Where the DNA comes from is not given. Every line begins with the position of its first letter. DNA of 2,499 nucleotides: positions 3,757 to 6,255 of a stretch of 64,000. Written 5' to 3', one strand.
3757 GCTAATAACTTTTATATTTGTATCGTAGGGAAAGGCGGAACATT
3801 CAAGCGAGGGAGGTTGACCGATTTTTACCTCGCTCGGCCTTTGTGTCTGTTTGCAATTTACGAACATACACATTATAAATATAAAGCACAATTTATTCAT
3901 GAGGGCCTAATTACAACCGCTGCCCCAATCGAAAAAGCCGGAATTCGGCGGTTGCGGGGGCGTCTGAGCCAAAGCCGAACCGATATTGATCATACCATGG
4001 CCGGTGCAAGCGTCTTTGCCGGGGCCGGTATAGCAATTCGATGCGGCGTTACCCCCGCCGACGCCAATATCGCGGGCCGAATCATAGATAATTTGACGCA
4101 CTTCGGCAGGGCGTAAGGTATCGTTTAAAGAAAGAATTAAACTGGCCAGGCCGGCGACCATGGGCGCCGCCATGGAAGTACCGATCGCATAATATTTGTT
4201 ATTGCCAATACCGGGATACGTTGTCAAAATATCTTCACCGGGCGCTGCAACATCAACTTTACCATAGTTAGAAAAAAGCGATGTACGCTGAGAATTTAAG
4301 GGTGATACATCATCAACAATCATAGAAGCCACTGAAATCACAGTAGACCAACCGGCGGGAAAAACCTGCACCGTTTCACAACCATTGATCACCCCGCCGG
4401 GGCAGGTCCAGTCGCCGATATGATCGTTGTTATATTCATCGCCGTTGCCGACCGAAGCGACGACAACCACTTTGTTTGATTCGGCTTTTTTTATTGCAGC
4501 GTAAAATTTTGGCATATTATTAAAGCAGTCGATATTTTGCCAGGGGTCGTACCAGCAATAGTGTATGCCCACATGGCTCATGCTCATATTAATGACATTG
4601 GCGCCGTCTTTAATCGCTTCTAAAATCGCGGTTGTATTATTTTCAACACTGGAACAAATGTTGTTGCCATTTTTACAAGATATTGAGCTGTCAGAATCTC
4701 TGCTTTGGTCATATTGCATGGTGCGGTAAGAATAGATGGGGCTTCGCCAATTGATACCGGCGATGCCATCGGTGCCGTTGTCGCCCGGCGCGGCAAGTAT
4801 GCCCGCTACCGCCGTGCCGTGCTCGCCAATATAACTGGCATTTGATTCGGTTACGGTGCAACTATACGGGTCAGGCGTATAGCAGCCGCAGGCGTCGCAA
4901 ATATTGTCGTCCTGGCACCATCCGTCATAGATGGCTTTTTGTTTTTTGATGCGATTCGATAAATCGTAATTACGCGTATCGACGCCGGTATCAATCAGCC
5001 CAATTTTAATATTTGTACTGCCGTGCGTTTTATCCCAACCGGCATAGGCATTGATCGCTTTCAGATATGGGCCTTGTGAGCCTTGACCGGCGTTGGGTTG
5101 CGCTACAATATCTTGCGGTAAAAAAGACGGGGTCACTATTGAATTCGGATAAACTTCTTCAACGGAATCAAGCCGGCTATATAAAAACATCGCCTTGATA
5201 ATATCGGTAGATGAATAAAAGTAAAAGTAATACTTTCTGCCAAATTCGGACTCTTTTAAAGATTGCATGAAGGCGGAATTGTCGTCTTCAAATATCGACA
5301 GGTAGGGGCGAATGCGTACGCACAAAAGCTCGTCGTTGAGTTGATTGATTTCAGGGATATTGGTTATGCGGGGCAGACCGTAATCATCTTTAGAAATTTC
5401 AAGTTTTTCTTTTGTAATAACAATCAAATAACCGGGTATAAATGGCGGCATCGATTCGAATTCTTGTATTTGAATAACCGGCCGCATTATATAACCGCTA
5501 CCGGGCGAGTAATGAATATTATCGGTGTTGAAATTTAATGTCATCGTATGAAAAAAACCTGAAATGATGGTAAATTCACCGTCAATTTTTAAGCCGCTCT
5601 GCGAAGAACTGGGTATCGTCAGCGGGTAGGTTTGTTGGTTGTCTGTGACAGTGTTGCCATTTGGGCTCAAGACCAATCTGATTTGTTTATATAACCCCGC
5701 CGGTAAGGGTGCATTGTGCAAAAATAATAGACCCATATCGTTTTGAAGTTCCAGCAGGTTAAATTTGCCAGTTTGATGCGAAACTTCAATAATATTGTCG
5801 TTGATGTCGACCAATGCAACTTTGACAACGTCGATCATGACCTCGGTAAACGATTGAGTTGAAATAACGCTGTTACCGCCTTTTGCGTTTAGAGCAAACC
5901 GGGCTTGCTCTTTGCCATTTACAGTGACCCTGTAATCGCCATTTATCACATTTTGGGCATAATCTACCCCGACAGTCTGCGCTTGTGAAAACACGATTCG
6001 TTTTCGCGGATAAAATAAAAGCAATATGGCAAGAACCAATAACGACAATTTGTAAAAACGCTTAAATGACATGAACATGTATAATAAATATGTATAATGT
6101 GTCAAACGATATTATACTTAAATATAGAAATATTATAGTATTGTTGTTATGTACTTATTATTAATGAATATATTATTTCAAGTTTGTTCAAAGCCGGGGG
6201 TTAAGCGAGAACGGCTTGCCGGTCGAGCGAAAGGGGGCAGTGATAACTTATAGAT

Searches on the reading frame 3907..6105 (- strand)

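Call 35: search_protein_families(library=ncbifam, proteins=[window:3907-6105:-], max_evalue=1e-10)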
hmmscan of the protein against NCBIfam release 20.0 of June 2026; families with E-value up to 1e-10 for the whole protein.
window:3907-6105:- (732 aa): 3 families
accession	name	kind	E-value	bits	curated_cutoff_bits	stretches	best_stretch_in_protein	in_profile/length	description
TIGR03921.1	T7SS_mycosin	equivalog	6e-36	124.3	278.75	1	428-717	51-291/353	type VII secretion-associated serine protease mycosin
NF033595.1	denti_PrtP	equivalog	1.6e-19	69.9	300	0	575-711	376-501/606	dentilisin complex serine proteinase subunit PrtP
TIGR03895.1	protease_PatA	subfamily_domain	6.1e-12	45.1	421.05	1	489-678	45-201/606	PatA/PatG family cyanobactin maturation protease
